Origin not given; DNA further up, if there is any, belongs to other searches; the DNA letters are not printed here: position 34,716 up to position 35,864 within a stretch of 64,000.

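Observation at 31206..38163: Candidate undescribed envelope glycolipid aminoacylation/glycosylation locus: A(Gly)-T-TE + GT14, then sORF + LpxH paralog + GT-B + GH1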

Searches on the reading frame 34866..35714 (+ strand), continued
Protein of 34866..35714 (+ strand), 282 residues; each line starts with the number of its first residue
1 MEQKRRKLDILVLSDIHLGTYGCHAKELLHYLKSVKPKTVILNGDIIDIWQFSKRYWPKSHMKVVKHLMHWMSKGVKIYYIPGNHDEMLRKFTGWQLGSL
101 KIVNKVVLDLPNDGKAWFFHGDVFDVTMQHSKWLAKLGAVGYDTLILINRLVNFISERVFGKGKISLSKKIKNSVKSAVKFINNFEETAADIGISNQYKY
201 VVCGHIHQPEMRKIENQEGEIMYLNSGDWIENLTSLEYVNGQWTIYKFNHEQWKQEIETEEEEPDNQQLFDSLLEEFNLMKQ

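Call 68: get_annotated_region(hit=H6, flank=5000)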
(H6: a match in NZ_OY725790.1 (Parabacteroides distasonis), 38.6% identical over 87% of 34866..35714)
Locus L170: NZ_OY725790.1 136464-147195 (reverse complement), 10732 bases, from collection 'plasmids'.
description: Parabacteroides distasonis strain Parabacteroides distasonis TSDC17.2-1.1 plasmid 45, complete sequence
organism: Parabacteroides distasonis (NCBI taxid 823)
taxonomy: Bacteria; Bacteroidota; Bacteroidia; Bacteroidales; Tannerellaceae; Parabacteroides; Parabacteroides distasonis
host: -; source: -; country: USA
typing (MOB-suite, as given by PLSDB): non-mobilizable
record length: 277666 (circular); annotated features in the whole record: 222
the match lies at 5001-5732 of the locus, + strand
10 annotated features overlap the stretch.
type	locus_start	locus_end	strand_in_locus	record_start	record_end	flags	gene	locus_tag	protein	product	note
CDS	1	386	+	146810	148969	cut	-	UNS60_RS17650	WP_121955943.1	S46 family peptidase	-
CDS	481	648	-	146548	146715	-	-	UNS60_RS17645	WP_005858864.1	hypothetical protein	-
CDS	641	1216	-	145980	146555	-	-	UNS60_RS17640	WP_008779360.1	zeta toxin family protein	-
CDS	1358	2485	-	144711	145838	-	hemW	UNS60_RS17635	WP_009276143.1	radical SAM family heme chaperone HemW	GO:0006779 - porphyrin-containing compound biosynthetic process [Evidence IEA]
CDS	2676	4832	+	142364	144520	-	-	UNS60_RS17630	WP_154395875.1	elongation factor G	-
CDS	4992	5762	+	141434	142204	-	-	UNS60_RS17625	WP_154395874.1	UDP-2,3-diacylglucosamine diphosphatase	GO:0009245 - lipid A biosynthetic process [Evidence IEA]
CDS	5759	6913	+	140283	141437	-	-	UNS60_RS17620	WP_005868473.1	glycosyltransferase family protein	-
CDS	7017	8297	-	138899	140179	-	-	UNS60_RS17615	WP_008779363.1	O-acetylhomoserine aminocarboxypropyltransferase/cysteine synthase family protein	-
CDS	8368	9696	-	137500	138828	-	-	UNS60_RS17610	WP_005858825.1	MATE family efflux transporter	-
CDS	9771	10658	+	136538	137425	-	-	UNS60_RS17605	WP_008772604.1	TIM barrel protein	-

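Call 77: search_protein_families(library=ncbifam, proteins=[L004:3216-3893:+, L004:3905-5158:+, L170:5759-6913:+, L168:4789-5844:+], max_evalue=1e-10)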
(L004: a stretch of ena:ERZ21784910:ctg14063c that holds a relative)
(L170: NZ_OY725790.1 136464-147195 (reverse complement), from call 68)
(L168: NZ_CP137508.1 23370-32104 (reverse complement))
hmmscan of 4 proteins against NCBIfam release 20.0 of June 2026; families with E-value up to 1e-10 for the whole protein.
L004:3216-3893:+ (225 aa): 48 families (the best 25 are shown)
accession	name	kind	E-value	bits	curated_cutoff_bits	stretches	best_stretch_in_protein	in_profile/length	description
NF041734.1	resp_reg_RppA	equivalog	1.5e-53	181.5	250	1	1-223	1-228/229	two-component system response regulator RppA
NF007928.2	PRK10643.1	equivalog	3.9e-50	170.5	330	1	1-222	1-216/216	two-component system response regulator PmrA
TIGR02154.1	PhoB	equivalog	3.3e-49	167.2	296.2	1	2-222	4-225/226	phosphate regulon transcriptional regulator PhoB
NF045991.1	RespRegCtrARhodob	equivalog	1.1e-47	162.6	350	1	1-222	1-221/224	response regulator transcription factor CtrA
NF053854.1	RespRegPhoBBctds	equivalog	6.1e-44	150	270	1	3-222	1-224/225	two-component system response regulator PhoB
TIGR01387.1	cztR_silR_copR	subfamily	4.7e-41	140.8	279.2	1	3-222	1-218/218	heavy metal response regulator transcription factor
NF007982.1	PRK10710.1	equivalog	4.2e-40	137.8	380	1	2-222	9-227/235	envelope stress response regulator BaeR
NF040689.1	MtrAB_MtrA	equivalog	5.2e-40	137.1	300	1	3-222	1-218/219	MtrAB system response regulator MtrA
NF033117.2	vanR_ACDEGLN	exception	1.7e-39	135.8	350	1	3-222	1-225/226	VanR-ABDEGLN family response regulator transcription factor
NF007546.0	PRK10161.1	equivalog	2.9e-39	135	471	1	3-223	5-226/229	phosphate response regulator transcription factor PhoB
NF012023.0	PRK15479.1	equivalog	5.7e-38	130.7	337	1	1-223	1-218/224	transcriptional regulator TctD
NF008296.0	PRK11083.1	equivalog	1.4e-37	129.3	273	1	2-223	5-226/228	two-component system response regulator CreB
NF033120.0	vanR_FM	exception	3.3e-37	128.4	460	1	2-222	5-229/231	vancomycin resistance response regulator transcription factor, VanR-F/VanR-M family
NF007663.1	PRK10336.1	equivalog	3.8e-37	128.2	345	1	1-223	1-217/219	quorum sensing response regulator transcription factor QseB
NF000402.1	vanR-B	exception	1.1e-36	126.4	480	1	2-223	4-217/219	vancomycin resistance response regulator transcription factor VanR-B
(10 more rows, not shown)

L004:3905-5158:+ (417 aa): 22 families
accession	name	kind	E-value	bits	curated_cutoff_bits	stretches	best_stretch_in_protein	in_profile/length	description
NF052314.1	T9SS_HK_PorY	subfamily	1.8e-122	409.4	350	1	2-416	1-417/418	PorY family sensor histidine kinase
TIGR01386.1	cztS_silS_copS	subfamily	7.6e-29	101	292.55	1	33-397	53-436/457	heavy metal sensor histidine kinase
NF041735.1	hist_kin_RppB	equivalog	2.7e-24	85.8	400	1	204-402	209-421/438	two-component system sensor histidine kinase RppB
NF007664.1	PRK10337.1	equivalog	1.4e-21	76.7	475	1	100-410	121-434/442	quorum sensing histidine kinase QseC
NF046044.1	PnpS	equivalog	1.7e-21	76.7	400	1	212-402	171-373/390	two-component system histidine kinase PnpS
NF008312.0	PRK11100.1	equivalog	4.8e-20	71.8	356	1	135-408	191-462/477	two-component system sensor histidine kinase CreC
TIGR02966.1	phoR_proteo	equivalog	3.3e-19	69.1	334.2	1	212-396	115-311/333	phosphate regulon sensor histidine kinase PhoR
NF033092.0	HK_WalK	equivalog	5.7e-17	61.5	725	1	210-402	371-576/594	cell wall metabolism sensor histidine kinase WalK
NF012163.2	BaeS_SmeS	equivalog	1.3e-16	60.6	500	1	196-404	225-442/457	sensor histidine kinase efflux regulator BaeS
NF033091.0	HK_VanS_ACDEFG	equivalog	2.8e-16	59.5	400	1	137-411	4-286/293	vancomycin resistance histidine kinase VanS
NF007837.0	PRK10549.1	equivalog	7e-16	58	603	1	193-403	222-441/466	envelope stress sensor histidine kinase BaeS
NF012226.0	AdeS_HK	equivalog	1e-15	57.8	500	1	189-415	116-349/353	two-component sensor histidine kinase AdeS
NF045595.1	HK_scytonemin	equivalog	1.7e-15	56.5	865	1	187-402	391-617/637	scytonemin biosynthesis sensor histidine kinase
TIGR03785.1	marine_sort_HK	equivalog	1.9e-15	56.2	612.2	1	206-405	479-688/703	proteobacterial dedicated sortase system histidine kinase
NF007898.0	PRK10604.1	equivalog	3.1e-15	56.3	478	1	202-403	203-406/433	two-component system sensor histidine kinase RstB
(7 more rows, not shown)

L170:5759-6913:+ (384 aa): 1 family
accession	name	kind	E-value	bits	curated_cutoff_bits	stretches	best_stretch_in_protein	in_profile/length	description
TIGR00661.1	MJ1255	subfamily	2e-18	66.7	195.9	1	2-324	1-304/321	MJ1255/VC2487 family glycosyltransferase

L168:4789-5844:+ (351 aa): 7 families
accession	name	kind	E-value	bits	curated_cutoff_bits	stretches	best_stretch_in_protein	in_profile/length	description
NF053787.1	GlcN_PG_synth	equivalog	1.9e-16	59.9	480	1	13-315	30-338/361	N-acetylglucosaminyl phosphatidylglycerol synthase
NF049988.1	MGlcDAGSynMgs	equivalog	1.7e-13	50.7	400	0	1-42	1-42/398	alpha-monoglucosyldiacylglycerol synthase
TIGR03088.1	stp2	hypoth_equivalog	1.1e-12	47.7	409.05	1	155-291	162-321/374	TIGR03088 family PEP-CTERM/XrtA system glycosyltransferase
NF038229.1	Glyco4_Geo_Pelo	equivalog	9e-12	44.6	400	0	220-306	215-301/338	GPMC system family 4 glycosyltransferase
TIGR03449.1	mycothiol_MshA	equivalog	1.4e-11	43.9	462.5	1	226-291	287-352/406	D-inositol-3-phosphate glycosyltransferase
TIGR04047.1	MSMEG_0565_glyc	hypoth_equivalog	2.3e-11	43.4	259.85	0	233-326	267-369/373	MSMEG_0565 family glycosyltransferase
TIGR03999.1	thiol_BshA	equivalog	2.4e-11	43.2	273.7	1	207-303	233-335/375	N-acetyl-alpha-D-glucosaminyl L-malate synthase BshA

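Call 79: get_annotated_region(hit=H24, flank=6000)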
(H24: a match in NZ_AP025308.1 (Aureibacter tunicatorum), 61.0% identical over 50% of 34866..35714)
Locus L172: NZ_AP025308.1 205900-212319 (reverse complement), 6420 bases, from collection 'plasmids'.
description: Aureibacter tunicatorum strain NBRC 107587 plasmid pAT3, complete sequence
organism: Aureibacter tunicatorum (NCBI taxid 866807)
taxonomy: Bacteria; Bacteroidota; Cytophagia; Cytophagales; Persicobacteraceae; Aureibacter; Aureibacter tunicatorum
host: -; source: -; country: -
typing (MOB-suite, as given by PLSDB): non-mobilizable
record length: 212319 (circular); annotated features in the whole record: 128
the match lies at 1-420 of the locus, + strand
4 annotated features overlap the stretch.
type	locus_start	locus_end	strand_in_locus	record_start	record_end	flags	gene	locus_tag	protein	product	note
CDS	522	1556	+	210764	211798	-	-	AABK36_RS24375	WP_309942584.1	glycosyltransferase family protein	-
CDS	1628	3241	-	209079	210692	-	-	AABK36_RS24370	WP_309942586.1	S8 family serine peptidase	GO:0006508 - proteolysis [Evidence IEA]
CDS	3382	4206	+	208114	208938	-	-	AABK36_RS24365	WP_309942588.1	zinc-dependent peptidase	-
CDS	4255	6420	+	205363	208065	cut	-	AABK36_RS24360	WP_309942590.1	hypothetical protein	-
